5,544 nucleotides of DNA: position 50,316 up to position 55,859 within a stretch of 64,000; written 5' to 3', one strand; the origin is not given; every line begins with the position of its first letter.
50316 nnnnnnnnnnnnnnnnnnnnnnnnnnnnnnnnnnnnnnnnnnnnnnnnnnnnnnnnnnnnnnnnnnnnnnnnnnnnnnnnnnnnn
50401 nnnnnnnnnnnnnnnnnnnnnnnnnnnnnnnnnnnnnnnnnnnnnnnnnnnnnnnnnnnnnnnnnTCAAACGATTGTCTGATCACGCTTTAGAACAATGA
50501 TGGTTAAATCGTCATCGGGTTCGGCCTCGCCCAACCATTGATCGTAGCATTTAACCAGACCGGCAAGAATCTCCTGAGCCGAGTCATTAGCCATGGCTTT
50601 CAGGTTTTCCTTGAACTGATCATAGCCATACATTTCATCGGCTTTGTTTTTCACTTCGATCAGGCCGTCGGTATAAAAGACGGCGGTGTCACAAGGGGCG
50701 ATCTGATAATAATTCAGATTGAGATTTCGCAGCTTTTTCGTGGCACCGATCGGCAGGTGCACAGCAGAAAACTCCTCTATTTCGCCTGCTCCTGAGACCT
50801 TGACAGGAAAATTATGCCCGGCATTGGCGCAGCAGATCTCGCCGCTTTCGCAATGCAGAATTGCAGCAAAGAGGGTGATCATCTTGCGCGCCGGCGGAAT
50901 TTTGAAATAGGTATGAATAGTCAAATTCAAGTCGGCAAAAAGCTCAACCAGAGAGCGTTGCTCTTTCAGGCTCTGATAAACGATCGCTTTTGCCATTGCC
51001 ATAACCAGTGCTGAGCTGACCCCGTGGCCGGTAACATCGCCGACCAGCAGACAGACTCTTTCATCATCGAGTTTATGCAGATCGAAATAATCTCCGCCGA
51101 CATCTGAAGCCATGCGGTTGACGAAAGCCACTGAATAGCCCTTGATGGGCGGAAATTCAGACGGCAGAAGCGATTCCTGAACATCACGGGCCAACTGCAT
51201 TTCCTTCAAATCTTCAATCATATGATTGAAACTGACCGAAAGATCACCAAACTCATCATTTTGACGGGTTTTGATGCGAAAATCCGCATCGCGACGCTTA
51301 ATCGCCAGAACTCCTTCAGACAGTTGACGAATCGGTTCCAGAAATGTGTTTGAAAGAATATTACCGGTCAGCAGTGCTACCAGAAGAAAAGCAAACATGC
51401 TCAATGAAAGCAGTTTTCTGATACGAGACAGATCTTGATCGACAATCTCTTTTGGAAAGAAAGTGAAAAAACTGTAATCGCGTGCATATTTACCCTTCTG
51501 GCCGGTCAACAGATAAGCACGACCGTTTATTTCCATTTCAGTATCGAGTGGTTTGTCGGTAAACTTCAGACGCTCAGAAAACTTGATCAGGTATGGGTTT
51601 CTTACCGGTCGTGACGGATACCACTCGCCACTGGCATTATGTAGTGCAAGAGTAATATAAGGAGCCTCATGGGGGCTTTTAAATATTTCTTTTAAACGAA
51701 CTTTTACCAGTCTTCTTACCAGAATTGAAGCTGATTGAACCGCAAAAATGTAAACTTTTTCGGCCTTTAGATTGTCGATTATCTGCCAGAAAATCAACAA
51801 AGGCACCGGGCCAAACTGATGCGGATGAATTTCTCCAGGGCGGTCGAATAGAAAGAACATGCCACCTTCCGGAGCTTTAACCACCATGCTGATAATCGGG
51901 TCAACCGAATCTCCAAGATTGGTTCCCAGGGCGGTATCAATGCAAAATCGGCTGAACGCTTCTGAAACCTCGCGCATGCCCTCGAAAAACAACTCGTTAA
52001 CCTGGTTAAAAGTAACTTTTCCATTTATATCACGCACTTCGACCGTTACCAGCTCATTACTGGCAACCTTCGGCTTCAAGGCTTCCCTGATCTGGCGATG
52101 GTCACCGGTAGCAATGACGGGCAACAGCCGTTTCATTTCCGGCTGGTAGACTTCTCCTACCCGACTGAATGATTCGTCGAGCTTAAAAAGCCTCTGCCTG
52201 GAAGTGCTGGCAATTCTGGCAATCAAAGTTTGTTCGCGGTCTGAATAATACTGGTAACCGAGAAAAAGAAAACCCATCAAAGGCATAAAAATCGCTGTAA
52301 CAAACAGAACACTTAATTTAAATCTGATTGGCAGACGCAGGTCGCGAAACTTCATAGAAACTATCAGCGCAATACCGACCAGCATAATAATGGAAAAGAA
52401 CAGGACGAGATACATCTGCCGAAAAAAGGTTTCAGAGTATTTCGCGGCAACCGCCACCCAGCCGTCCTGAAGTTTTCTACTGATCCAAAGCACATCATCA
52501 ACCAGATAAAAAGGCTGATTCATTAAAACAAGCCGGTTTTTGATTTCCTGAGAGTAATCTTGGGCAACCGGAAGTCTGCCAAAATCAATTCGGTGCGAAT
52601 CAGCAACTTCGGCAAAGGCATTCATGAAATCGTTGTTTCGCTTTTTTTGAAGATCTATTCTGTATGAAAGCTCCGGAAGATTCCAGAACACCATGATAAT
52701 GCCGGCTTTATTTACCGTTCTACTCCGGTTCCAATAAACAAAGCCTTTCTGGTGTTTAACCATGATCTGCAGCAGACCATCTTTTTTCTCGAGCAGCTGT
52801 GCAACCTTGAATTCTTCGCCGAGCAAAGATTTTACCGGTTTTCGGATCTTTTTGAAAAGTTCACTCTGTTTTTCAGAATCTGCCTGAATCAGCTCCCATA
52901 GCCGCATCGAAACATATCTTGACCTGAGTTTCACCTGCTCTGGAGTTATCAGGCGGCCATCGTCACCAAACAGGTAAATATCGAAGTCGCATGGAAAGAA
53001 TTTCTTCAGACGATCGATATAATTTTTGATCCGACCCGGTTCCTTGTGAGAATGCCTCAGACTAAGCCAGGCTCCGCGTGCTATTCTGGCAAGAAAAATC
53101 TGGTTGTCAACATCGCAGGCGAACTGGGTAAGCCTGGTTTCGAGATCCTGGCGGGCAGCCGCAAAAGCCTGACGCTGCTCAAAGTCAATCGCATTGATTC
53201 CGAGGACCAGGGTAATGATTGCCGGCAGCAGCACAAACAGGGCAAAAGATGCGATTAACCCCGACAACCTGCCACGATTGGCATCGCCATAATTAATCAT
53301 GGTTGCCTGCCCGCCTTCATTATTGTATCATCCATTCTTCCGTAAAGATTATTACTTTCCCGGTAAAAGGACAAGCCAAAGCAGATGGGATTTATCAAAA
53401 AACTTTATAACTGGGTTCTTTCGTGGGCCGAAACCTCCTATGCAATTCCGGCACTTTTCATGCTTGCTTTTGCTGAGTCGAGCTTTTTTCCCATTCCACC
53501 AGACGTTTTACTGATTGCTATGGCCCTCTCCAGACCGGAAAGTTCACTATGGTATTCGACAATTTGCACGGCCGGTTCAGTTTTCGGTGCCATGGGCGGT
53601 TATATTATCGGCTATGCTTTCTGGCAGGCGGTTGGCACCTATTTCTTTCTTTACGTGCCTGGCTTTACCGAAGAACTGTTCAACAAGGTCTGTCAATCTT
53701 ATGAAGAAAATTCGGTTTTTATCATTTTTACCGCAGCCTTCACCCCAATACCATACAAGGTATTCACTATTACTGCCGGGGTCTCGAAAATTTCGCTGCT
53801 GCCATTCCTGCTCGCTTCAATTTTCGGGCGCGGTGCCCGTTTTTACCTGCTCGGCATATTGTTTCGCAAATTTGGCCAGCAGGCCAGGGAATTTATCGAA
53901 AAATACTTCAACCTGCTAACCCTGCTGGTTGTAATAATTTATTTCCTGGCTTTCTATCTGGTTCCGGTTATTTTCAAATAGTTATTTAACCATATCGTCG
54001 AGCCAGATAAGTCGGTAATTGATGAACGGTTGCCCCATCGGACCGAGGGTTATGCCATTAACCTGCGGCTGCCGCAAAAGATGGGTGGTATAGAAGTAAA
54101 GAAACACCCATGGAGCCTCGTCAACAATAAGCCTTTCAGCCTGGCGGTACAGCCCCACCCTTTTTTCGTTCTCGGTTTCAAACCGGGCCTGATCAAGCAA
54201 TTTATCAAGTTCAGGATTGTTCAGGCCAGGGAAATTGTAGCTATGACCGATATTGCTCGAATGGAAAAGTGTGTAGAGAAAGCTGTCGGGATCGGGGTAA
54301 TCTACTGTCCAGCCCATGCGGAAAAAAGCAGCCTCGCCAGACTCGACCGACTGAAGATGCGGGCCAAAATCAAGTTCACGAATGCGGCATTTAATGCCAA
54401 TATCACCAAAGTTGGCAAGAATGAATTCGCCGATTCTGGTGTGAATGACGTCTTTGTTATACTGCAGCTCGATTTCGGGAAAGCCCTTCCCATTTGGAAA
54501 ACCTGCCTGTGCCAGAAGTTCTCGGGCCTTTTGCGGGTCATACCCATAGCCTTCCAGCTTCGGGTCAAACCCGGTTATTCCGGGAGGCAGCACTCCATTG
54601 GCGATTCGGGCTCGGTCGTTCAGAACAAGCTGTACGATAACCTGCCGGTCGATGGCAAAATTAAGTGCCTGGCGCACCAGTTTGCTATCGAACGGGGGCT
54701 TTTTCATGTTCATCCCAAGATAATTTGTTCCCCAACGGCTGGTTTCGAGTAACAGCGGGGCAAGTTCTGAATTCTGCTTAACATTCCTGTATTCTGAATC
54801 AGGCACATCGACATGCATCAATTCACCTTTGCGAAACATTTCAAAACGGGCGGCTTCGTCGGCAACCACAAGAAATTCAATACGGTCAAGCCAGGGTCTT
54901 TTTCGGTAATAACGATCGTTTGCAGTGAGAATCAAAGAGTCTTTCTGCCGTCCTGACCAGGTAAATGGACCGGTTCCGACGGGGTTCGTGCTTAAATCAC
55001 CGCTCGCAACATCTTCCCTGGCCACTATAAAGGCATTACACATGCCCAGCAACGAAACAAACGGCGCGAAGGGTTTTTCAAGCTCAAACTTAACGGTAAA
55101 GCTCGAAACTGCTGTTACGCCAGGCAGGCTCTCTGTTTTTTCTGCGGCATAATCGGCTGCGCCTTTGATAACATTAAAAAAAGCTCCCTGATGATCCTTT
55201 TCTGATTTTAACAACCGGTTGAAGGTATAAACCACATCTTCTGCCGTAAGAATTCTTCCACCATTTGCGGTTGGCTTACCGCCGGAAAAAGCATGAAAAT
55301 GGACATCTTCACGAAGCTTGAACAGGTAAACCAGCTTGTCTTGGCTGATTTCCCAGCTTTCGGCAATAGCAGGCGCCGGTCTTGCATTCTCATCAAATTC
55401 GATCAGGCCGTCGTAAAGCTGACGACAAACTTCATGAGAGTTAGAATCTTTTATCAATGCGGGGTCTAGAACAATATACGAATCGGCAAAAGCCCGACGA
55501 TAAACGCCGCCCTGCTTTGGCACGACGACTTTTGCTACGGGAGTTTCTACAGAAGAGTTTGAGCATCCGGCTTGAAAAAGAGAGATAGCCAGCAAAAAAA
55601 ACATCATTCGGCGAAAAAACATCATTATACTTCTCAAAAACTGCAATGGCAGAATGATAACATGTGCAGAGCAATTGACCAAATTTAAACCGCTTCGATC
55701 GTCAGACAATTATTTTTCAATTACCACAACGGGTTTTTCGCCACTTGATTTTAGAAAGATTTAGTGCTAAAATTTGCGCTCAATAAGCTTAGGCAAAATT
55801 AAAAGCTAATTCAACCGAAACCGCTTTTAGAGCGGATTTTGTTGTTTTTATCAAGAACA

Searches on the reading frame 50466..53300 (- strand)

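Call 41: search_protein_families(library=pfam, proteins=[window:50466-53300:-], max_evalue=0.001)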
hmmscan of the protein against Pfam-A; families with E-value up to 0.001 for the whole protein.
window:50466-53300:- (944 aa): 2 families
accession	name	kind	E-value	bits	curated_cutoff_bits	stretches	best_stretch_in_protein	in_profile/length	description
PF07228.17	SpoIIE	-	5.1e-37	128.1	25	1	745-939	1-191/192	Stage II sporulation protein E (SpoIIE)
PF00672.30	HAMP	-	7.8e-09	36.2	25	1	649-699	2-52/53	HAMP domain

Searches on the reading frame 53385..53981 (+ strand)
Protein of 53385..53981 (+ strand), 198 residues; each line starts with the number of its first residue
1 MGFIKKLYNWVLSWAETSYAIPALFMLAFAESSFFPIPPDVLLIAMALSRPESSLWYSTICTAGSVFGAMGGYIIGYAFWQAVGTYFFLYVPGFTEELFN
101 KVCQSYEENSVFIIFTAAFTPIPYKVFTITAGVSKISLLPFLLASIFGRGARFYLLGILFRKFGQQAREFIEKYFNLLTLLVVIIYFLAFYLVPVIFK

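Call 41: search_protein_families(library=pfam, proteins=[window:53385-53981:+], max_evalue=0.001)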
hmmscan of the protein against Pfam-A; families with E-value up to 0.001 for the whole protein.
window:53385-53981:+ (198 aa): 1 family
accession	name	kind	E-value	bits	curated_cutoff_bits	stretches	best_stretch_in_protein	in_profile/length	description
PF09335.16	VTT_dom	-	1.1e-08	36.1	33.9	1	37-155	1-116/123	VTT domain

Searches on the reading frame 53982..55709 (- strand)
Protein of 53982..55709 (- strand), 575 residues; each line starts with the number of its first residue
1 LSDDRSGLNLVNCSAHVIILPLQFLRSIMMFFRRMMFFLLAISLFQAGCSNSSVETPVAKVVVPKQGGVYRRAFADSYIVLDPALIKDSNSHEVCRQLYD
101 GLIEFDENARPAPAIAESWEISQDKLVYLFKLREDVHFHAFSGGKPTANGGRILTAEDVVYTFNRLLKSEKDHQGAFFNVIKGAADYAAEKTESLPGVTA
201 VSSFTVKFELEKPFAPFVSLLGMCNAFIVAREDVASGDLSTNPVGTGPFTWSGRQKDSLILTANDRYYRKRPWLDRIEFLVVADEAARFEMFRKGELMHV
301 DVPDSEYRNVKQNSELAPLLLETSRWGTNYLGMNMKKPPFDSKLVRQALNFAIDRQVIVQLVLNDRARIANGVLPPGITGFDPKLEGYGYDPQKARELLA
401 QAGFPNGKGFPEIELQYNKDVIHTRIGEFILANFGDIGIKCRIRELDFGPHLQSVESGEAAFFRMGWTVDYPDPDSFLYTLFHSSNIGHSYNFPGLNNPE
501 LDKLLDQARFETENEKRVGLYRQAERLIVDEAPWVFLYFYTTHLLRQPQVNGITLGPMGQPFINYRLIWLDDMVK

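Call 41: search_protein_families(library=pfam, proteins=[window:53982-55709:-], max_evalue=0.001)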
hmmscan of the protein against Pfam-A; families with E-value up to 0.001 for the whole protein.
window:53982-55709:- (575 aa): 1 family
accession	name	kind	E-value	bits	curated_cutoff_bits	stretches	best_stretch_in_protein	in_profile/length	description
PF00496.27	SBP_bac_5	-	7e-89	298.9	32.4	1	111-487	2-366/368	Bacterial extracellular solute-binding proteins, family 5 Middle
